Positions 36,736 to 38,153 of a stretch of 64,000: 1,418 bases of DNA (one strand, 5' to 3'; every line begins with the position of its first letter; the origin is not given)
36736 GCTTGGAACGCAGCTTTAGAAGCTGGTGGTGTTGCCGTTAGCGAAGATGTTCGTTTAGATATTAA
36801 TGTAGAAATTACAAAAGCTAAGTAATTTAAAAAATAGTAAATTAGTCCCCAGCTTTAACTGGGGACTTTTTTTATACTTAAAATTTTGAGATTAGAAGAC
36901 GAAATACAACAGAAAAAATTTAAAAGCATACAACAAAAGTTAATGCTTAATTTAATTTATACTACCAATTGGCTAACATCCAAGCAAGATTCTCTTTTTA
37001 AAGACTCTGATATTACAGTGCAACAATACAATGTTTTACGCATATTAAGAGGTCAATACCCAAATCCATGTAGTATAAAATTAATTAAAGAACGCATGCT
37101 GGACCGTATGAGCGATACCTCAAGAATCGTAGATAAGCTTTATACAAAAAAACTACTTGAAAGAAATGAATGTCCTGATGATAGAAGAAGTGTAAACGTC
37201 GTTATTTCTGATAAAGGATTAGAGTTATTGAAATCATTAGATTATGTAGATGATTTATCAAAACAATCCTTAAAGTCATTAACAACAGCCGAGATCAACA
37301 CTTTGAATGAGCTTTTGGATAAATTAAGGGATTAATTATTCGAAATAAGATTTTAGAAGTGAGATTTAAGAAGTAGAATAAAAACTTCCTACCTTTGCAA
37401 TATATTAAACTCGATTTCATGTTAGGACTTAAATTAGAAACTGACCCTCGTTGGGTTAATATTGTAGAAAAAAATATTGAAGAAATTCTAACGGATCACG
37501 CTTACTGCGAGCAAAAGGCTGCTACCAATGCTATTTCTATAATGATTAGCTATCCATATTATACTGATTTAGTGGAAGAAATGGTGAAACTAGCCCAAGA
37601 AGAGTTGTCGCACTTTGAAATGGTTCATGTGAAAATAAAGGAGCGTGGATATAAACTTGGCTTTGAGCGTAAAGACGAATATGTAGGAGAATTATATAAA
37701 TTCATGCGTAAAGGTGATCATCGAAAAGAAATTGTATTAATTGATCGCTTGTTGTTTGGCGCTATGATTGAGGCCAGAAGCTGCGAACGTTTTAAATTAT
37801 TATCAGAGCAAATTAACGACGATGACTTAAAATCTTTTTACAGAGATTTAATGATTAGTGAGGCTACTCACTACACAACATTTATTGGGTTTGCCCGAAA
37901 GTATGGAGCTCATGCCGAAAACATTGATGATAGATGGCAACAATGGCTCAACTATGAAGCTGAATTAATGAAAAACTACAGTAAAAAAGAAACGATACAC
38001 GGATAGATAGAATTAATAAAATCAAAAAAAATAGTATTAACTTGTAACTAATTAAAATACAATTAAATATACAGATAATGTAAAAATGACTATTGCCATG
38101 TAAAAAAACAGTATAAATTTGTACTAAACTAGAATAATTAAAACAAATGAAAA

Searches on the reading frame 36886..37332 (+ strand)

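Call 3: search_protein_families(library=pfam, proteins=[window:36886-37332:+], max_evalue=1)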
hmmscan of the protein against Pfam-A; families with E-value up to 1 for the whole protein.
window:36886-37332:+ (149 aa): 6 families
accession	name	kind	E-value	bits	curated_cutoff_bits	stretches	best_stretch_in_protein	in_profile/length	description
PF01047.28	MarR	-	1e-08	35.4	24.6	1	43-103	1-59/59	MarR family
PF12802.13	MarR_2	-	2.8e-08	34.2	27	1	41-102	1-61/61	MarR family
PF13463.12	HTH_27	-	0.0001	22.9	22.2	1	49-111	7-68/68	Winged helix DNA-binding domain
PF03118.21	RNA_pol_A_CTD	-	0.01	16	23.8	1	123-146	19-42/67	Bacterial RNA polymerase, alpha chain C terminal domain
PF22381.2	Staph_reg_Sar_Rot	-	0.027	15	27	1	39-116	8-83/85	Transcriptional regulator SarA/Rot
PF20442.3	BrxL_N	-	0.052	13.9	28.2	1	25-88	25-86/132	BREX system Lon protease-like protein BrxL N-terminal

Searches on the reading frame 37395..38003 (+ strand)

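Call 3: search_protein_families(library=pfam, proteins=[window:37395-38003:+], max_evalue=1)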
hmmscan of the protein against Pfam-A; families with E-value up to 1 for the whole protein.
window:37395-38003:+ (203 aa): 4 families
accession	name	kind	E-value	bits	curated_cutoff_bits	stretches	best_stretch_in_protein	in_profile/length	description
PF06175.17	MiaE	-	8.3e-46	156.7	27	1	12-202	10-198/199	tRNA-(MS[2]IO[6]A)-hydroxylase (MiaE)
PF04305.20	DUF455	-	0.0091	16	34.3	1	32-89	67-125/247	Protein of unknown function (DUF455)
PF00210.30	Ferritin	-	0.015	15.7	24.5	1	46-88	20-67/142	Ferritin-like domain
PF09875.14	DUF2102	-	0.043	14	25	1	59-93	39-73/103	Uncharacterized protein conserved in archaea (DUF2102)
